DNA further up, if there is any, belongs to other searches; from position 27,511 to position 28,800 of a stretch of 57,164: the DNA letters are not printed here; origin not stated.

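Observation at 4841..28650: One intein lineage with a non-canonical 'SGN' C-terminus has colonised three unrelated genes of the same genome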

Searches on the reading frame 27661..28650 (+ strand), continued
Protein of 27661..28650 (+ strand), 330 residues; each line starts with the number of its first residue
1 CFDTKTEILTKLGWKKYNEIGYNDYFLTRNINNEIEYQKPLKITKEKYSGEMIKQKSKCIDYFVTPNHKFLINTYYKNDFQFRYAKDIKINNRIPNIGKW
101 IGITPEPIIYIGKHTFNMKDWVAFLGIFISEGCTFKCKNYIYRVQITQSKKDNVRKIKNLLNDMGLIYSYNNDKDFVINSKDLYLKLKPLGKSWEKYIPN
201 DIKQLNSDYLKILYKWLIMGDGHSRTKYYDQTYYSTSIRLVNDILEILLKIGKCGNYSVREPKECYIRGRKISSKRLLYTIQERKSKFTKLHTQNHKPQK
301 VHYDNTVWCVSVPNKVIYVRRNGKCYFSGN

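Call 76: fold_search(model_id=the predicted structure, library=pdb)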
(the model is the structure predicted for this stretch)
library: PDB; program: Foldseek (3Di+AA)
matches with E <= 10: 577; with E <= 0.001: 29
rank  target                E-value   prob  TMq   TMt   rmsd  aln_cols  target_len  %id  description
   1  7qsu                  7.5e-16  1.00  0.65  0.59   6.2       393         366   17  Crystal structure of homing endonuclease-associated TliVMA intein (C1A, d333-339) (released 2022-03-30)
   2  7qss                  6.0e-13  1.00  0.64  0.51   7.4       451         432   14  Crystal structure of homing endonuclease-associated TliVMA intein (C1A) (released 2022-03-30)
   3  7qst                  9.8e-13  1.00  0.60  0.56  12.3       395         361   15  Crystal structure of homing endonuclease-associated PhoVMA intein (C1A) (released 2022-03-30)
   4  1vde_A                1.2e-12  1.00  0.61  0.49   6.1       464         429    9  PI-SCEI, A HOMING ENDONUCLEASE WITH PROTEIN SPLICING ACTIVITY (released 1998-04-08)
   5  1dq3                  2.7e-12  1.00  0.65  0.49   7.8       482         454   12  CRYSTAL STRUCTURE OF AN ARCHAEAL INTEIN-ENCODED HOMING ENDONUCLEASE PI-PFUI (released 2000-07-05)
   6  1ef0_A                1.7e-11  1.00  0.59  0.49   6.5       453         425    9  CRYSTAL STRUCTURE OF PI-SCEI MINIPRECURSOR (released 2000-06-07)
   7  2cw7                  3.1e-11  1.00  0.63  0.42   8.5       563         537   10  Crystal structure of intein homing endonuclease II (released 2006-04-18)
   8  1dfa                  4.6e-11  1.00  0.60  0.51   8.4       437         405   10  CRYSTAL STRUCTURE OF PI-SCEI IN C2 SPACE GROUP (released 1999-12-08)
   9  1vde_B                4.8e-11  1.00  0.59  0.48   7.7       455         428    9  PI-SCEI, A HOMING ENDONUCLEASE WITH PROTEIN SPLICING ACTIVITY (released 1998-04-08)
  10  1lwt_A                1.3e-10  1.00  0.65  0.50   6.1       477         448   10  Crystal structure of the intein homing endonuclease PI-SceI bound to its substrate DNA (Ca2+ free) (released 2002-09-27)
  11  1lws_A                2.0e-10  1.00  0.63  0.51   6.3       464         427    9  Crystal structure of the intein homing endonuclease PI-SceI bound to its recognition sequence (released 2002-09-27)
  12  1um2_A                7.8e-10  1.00  0.59  0.49   8.3       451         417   10  Crystal Structure of the Vma1-Derived Endonuclease with the Ligated Extein Segment (released 2004-09-22)
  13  1jva_B                1.1e-09  1.00  0.62  0.50   6.8       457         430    9  CRYSTAL STRUCTURE OF THE VMA1-DERIVED ENDONUCLEASE BEARING THE N AND C EXTEIN PROPEPTIDES (released 2002-08-29)
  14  1jva_A                1.2e-09  1.00  0.58  0.48   6.8       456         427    8  CRYSTAL STRUCTURE OF THE VMA1-DERIVED ENDONUCLEASE BEARING THE N AND C EXTEIN PROPEPTIDES (released 2002-08-29)
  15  1um2_B                5.4e-09  1.00  0.63  0.52   6.4       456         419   10  Crystal Structure of the Vma1-Derived Endonuclease with the Ligated Extein Segment (released 2004-09-22)
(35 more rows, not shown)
